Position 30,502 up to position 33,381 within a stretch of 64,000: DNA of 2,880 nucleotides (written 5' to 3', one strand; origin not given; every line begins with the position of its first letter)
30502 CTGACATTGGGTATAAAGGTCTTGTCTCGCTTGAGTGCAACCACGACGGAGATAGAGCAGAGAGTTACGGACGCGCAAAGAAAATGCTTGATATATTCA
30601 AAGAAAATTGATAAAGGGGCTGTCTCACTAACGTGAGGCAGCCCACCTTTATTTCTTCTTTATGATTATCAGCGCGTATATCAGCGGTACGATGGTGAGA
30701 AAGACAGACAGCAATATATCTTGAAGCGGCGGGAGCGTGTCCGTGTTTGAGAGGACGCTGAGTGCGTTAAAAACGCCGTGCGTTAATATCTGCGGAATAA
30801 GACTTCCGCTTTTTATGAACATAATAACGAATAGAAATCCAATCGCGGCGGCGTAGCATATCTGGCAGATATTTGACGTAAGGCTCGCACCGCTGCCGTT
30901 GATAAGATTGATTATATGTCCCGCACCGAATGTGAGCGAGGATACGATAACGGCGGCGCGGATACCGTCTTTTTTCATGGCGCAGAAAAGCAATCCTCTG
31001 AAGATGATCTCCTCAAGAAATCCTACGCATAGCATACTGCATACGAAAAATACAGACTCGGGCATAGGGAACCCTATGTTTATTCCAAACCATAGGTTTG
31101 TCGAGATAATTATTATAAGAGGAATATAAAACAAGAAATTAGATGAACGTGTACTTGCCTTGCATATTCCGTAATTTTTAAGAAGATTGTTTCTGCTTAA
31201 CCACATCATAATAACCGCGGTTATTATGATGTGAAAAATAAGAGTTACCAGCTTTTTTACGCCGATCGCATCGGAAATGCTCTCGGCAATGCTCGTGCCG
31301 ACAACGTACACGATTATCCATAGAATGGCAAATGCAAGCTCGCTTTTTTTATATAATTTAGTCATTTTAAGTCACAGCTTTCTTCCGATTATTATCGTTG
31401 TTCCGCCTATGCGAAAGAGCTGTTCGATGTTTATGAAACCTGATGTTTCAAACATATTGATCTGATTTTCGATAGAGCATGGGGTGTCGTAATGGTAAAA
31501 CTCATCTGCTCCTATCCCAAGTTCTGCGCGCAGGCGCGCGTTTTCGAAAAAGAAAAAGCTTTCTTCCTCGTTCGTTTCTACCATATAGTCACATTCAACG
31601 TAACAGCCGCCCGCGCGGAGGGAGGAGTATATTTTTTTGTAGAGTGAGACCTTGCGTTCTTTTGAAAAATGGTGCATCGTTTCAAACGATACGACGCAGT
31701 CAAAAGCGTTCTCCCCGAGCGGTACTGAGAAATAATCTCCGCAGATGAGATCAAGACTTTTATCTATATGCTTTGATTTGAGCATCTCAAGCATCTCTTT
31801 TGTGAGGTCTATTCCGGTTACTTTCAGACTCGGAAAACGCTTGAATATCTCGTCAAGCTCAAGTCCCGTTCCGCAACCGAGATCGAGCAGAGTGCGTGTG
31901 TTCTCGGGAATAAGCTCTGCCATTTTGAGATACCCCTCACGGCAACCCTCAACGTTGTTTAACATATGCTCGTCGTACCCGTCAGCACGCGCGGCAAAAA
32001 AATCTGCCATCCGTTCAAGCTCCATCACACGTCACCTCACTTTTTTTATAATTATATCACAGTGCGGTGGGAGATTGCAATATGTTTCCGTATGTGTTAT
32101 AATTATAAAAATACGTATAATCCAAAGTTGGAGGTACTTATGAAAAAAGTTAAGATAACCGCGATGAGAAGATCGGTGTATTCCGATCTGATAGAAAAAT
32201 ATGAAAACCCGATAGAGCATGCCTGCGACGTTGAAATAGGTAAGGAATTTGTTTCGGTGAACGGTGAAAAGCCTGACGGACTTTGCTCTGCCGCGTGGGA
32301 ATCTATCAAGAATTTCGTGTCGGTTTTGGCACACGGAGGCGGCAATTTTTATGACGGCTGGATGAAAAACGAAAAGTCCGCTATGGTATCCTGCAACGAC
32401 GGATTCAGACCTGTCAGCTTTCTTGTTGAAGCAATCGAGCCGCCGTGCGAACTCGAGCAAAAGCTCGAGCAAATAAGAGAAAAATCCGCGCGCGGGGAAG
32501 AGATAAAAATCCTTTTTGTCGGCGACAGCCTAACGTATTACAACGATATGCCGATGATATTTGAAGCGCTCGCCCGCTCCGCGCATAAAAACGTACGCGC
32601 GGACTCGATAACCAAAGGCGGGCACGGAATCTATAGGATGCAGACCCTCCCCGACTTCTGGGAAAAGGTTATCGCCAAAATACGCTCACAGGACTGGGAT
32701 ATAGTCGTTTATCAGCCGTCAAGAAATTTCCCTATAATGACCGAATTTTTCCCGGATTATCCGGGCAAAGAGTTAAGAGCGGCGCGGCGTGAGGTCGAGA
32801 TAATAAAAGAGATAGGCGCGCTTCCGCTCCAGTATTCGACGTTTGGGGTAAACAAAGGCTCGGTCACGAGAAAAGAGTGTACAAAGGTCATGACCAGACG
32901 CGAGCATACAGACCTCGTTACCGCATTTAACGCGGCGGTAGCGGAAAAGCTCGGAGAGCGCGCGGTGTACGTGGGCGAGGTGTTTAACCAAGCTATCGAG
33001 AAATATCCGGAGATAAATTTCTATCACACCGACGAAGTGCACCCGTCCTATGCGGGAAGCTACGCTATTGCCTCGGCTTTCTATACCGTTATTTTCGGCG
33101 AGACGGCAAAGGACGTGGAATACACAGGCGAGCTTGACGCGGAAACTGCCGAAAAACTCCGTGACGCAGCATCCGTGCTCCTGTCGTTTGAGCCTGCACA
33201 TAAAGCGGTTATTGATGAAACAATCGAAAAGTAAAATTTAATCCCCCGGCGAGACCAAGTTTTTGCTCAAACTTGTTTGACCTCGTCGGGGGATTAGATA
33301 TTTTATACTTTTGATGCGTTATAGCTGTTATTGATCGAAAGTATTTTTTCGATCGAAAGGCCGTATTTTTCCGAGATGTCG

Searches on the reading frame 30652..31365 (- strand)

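Call 8: search_protein_families(library=pfam, proteins=[window:30652-31365:-])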
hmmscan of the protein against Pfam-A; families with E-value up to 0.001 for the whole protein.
window:30652-31365:- (238 aa): 1 family
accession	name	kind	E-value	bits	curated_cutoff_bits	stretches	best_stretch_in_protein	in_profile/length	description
PF02517.21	Rce1-like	-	3.1e-18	66.3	22.4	1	105-202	6-93/93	Type II CAAX prenyl endopeptidase Rce1-like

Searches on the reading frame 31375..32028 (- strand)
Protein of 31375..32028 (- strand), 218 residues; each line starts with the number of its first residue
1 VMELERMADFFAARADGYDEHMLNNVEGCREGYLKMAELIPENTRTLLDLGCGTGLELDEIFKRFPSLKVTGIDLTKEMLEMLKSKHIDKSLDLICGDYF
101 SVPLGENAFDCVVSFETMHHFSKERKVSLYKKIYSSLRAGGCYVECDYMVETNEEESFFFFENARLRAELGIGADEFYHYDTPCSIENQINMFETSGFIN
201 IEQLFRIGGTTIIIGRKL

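Call 8: search_protein_families(library=pfam, proteins=[window:31375-32028:-])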
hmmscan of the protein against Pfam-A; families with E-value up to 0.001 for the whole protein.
window:31375-32028:- (218 aa): 8 families
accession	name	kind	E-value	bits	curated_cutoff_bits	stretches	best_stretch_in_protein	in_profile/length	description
PF13649.12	Methyltransf_25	-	3.7e-20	72.8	27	1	48-141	2-97/97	Methyltransferase domain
PF08241.18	Methyltransf_11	-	9.1e-19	68.3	21.2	1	48-143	1-93/95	Methyltransferase domain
PF08242.18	Methyltransf_12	-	3.3e-15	57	30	1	48-142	1-97/98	Methyltransferase domain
PF13847.12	Methyltransf_31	-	1.7e-12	47.7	27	1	45-149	5-113/145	Methyltransferase domain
PF00891.24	Methyltransf_2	-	6.9e-11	42.3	22.3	1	34-156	55-175/210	O-methyltransferase domain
PF13489.12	Methyltransf_23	-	4.5e-09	36.7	27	1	29-142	9-113/164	Methyltransferase domain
PF02353.26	CMAS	-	3.5e-08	33.5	27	1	42-144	61-163/273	Mycolic acid cyclopropane synthetase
PF01209.24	Ubie_methyltran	-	6.9e-06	26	20.1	1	42-144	46-150/233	ubiE/COQ5 methyltransferase family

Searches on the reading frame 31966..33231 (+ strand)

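Call 8: search_protein_families(library=pfam, proteins=[window:31966-33231:+])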
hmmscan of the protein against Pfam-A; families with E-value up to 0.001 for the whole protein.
window:31966-33231:+ (422 aa): 1 family
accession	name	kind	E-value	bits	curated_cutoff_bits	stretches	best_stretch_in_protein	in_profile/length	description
PF16227.11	DUF4886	-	0.00038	20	26.7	0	239-389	78-225/242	Domain of unknown function (DUF4886)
